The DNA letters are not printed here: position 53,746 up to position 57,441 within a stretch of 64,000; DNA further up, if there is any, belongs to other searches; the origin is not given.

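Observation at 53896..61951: Complete four-gene Zorya type I-like defence module (zorA-zorB-zorC-zorD order) on an AT-rich island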

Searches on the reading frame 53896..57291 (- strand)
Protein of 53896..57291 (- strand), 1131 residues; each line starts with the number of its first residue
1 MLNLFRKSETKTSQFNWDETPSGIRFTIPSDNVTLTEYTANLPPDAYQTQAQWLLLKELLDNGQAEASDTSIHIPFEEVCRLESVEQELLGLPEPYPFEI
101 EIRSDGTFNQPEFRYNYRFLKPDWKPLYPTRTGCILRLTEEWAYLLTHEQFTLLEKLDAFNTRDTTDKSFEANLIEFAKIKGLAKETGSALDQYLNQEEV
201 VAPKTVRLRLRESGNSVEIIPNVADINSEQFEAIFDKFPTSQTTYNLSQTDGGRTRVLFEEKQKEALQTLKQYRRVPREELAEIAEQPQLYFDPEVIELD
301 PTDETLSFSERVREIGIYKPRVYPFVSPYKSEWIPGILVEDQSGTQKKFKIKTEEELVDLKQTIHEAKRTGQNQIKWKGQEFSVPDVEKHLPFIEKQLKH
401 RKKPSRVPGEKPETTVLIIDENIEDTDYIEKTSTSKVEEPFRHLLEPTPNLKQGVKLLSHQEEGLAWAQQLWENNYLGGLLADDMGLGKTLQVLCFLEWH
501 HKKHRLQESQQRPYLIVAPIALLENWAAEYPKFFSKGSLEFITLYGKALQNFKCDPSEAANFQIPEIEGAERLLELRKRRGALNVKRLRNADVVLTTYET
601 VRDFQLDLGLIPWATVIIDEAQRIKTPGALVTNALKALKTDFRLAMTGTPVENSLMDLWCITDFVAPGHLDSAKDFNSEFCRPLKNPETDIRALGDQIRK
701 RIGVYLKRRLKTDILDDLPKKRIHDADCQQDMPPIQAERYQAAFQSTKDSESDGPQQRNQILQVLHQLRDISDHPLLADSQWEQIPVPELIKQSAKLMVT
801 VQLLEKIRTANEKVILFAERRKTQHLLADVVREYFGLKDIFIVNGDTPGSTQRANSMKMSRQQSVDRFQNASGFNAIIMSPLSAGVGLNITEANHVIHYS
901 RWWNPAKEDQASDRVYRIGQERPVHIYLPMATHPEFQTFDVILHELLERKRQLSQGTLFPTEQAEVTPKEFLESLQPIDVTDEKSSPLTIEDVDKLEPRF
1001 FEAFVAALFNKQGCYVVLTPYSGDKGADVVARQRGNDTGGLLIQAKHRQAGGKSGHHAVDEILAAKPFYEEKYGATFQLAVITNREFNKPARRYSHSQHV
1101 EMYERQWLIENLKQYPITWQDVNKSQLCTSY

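Call 3: search_protein_families(library=padloc, proteins=[window:53896-57291:-], max_evalue=0.01)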
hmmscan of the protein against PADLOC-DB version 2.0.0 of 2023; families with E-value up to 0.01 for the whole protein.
window:53896-57291:- (1131 aa): 40 families (the best 25 are shown)
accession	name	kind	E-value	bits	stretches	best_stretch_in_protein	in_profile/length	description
PDLC00631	ZorD1|ZorD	-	0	1140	1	49-1122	33-1070/1071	"SWI2/SNF2 helicase, Mrr-like nuclease"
PDLC00632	ZorD1|ZorD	-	8.6e-211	700.7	2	304-973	428-1093/1101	"SWI2/SNF2 helicase, Mrr-like nuclease"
PDLC00629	ZorD1|ZorD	-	2.8e-206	685.6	1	14-972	13-969/1012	"SWI2/SNF2 helicase, Mrr-like nuclease"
PDLC00634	ZorD1|ZorD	-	8.2e-201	667.7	1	9-978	12-989/1208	"SWI2/SNF2 helicase, Mrr-like nuclease"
PDLC00627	ZorD1|ZorD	-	6.4e-189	628.2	1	5-962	10-993/1006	"SWI2/SNF2 helicase, Mrr-like nuclease"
PDLC00633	ZorD1|ZorD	-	2.1e-181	603.2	2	584-969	533-896/908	"SWI2/SNF2 helicase, Mrr-like nuclease"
PDLC00628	ZorD1|ZorD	-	4.2e-151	502.9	2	350-1123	412-1150/1171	"SWI2/SNF2 helicase, Mrr-like nuclease"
PDLC02854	DpdE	-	1.3e-124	415.2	2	311-961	430-1065/1083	DpdE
PDLC00630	ZorD1|ZorD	-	3.5e-112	374.4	1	351-1122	12-806/817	"SWI2/SNF2 helicase, Mrr-like nuclease"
PDLC02842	DpdE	-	3.5e-70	234.9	1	457-927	702-1124/1176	DpdE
PDLC02850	DpdE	-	1.6e-51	173.4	2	586-975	892-1260/1282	DpdE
PDLC02849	DpdE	-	1.5e-49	167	2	587-927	488-806/857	DpdE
PDLC02845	DpdE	-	5.8e-49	164.8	2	587-967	932-1280/1293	DpdE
PDLC02851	DpdE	-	1.8e-48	163.1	2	589-953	691-1030/1055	DpdE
PDLC02848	DpdE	-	4.4e-31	105.7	2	586-839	444-687/856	DpdE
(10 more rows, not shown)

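Call 4: search_protein_families(library=pfam, proteins=[window:53896-57291:-], max_evalue=0.01)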
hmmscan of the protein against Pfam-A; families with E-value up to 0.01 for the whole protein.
window:53896-57291:- (1131 aa): 4 families
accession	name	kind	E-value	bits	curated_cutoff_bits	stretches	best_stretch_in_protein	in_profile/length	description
PF00176.29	SNF2-rel_dom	-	3.3e-57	194.2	24.9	1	460-775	1-288/290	SNF2-related domain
PF04471.18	Mrr_cat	-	1.7e-17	64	21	1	994-1110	2-113/115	Restriction endonuclease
PF00271.37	Helicase_C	-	3.9e-13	50.1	23.5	1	802-919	8-110/110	Helicase conserved C-terminal domain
PF04851.21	ResIII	-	3.3e-08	34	22.5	1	456-651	3-163/164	Type III restriction enzyme, res subunit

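Call 5: search_protein_families(library=ncbifam, proteins=[window:53896-57291:-], max_evalue=0.01)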
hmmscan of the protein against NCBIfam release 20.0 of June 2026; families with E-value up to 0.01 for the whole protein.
window:53896-57291:- (1131 aa): 9 families
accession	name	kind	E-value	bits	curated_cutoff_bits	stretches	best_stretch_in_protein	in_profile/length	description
NF041790.1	anti-phage_ZorD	equivalog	7.8e-164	547.2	1500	2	307-929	427-1035/1035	type I Zorya anti-phage system protein ZorD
NF058637.1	helic_SCO1167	equivalog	2.5e-80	270.8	1200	2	585-964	557-916/932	SCO1167/SCO6262 family helicase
NF053675.1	pilus_reg_Snf2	equivalog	1.2e-51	175.9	1100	2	590-956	676-1006/1029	pilus expression-regulating Snf2 family helicase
NF038318.1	DISARM_DrmD_b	equivalog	6.2e-16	57.7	950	2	478-682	49-222/868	DISARM system SNF2-like helicase DrmD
NF042964.1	phospholipD_antiphage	equivalog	1.6e-11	43.3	1100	2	792-924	664-796/895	phospholipase D-like domain-containing anti-phage protein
NF038317.1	DISARM_DrmD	equivalog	2.3e-09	36.1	610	1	737-947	444-640/1021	DISARM system SNF2-like helicase DrmD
NF041062.1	DpdE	equivalog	3e-05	22.2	500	0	792-928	524-652/1048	protein DpdE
NF003426.0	PRK04914.1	equivalog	3.4e-05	22.3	576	0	791-933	476-606/959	RNA polymerase-associated protein RapA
NF058636.1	helic_sll1366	equivalog_domain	0.0015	17.4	550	1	456-489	557-589/589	sll1366 family intein-prone helicase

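Call 9: search_solved_structures(query=window:53896-57291:-, max_evalue=0.00001, show_alignments=1)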
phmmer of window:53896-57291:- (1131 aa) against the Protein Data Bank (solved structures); distinct sequences matched with E-value up to 0.00001: 81 (the best 60 are shown).
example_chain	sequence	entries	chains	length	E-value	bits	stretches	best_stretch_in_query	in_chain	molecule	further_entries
8qy7_A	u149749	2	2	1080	8.5e-121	407.9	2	306-962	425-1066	DEAD/DEAH box helicase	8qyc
1z63_A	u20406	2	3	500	6e-64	219.6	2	587-938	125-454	Helicase of the snf2/rad54 family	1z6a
7ux9_P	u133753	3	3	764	1.8e-50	175.1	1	400-971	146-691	ATP-dependent DNA helicase DDM1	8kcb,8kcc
8wh5_K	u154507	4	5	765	1.8e-50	175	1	400-971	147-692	ATP-dependent DNA helicase DDM1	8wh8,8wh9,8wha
8j90_K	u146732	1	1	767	1.8e-50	175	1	400-971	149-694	ATP-dependent DNA helicase DDM1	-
8he5_O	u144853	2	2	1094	2.1e-50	174.8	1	459-931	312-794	DNA repair protein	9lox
5vvr_M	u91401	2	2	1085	4.1e-49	170.5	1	457-930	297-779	DNA repair and recombination protein RAD26 | RAD26 isoform 1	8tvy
6jyl_K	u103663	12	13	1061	7.1e-48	166.4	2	579-929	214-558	ISWI chromatin-remodeling complex ATPase ISW1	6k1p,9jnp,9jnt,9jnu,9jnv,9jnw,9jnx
7x3t_V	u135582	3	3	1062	7.1e-48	166.4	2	579-929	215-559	ISWI chromatin-remodeling complex ATPase ISW1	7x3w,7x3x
9lj2_K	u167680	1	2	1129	8.5e-48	166.2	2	579-929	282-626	ISWI chromatin-remodeling complex ATPase ISW1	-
8skz_A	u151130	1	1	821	1.2e-47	165.6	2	401-722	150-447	ATP-dependent DNA helicase DDM1,Lymphoid-specific helicase chimera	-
5hzr_A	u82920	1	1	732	3.8e-47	164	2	590-928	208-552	SNF2-family ATP dependent chromatin remodeling factor like protein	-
6iro_L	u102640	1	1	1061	5e-47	163.6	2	579-929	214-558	ISWI chromatin-remodeling complex ATPase ISW1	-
8v4y_W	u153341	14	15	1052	8.3e-47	162.9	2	591-997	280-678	SWI/SNF-related matrix-associated actin-dependent regulator of chromatin subfamily A membe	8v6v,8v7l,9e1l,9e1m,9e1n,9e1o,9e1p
6iy2_O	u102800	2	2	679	2.4e-46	161.4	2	587-996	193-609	Transcription regulatory protein SNF2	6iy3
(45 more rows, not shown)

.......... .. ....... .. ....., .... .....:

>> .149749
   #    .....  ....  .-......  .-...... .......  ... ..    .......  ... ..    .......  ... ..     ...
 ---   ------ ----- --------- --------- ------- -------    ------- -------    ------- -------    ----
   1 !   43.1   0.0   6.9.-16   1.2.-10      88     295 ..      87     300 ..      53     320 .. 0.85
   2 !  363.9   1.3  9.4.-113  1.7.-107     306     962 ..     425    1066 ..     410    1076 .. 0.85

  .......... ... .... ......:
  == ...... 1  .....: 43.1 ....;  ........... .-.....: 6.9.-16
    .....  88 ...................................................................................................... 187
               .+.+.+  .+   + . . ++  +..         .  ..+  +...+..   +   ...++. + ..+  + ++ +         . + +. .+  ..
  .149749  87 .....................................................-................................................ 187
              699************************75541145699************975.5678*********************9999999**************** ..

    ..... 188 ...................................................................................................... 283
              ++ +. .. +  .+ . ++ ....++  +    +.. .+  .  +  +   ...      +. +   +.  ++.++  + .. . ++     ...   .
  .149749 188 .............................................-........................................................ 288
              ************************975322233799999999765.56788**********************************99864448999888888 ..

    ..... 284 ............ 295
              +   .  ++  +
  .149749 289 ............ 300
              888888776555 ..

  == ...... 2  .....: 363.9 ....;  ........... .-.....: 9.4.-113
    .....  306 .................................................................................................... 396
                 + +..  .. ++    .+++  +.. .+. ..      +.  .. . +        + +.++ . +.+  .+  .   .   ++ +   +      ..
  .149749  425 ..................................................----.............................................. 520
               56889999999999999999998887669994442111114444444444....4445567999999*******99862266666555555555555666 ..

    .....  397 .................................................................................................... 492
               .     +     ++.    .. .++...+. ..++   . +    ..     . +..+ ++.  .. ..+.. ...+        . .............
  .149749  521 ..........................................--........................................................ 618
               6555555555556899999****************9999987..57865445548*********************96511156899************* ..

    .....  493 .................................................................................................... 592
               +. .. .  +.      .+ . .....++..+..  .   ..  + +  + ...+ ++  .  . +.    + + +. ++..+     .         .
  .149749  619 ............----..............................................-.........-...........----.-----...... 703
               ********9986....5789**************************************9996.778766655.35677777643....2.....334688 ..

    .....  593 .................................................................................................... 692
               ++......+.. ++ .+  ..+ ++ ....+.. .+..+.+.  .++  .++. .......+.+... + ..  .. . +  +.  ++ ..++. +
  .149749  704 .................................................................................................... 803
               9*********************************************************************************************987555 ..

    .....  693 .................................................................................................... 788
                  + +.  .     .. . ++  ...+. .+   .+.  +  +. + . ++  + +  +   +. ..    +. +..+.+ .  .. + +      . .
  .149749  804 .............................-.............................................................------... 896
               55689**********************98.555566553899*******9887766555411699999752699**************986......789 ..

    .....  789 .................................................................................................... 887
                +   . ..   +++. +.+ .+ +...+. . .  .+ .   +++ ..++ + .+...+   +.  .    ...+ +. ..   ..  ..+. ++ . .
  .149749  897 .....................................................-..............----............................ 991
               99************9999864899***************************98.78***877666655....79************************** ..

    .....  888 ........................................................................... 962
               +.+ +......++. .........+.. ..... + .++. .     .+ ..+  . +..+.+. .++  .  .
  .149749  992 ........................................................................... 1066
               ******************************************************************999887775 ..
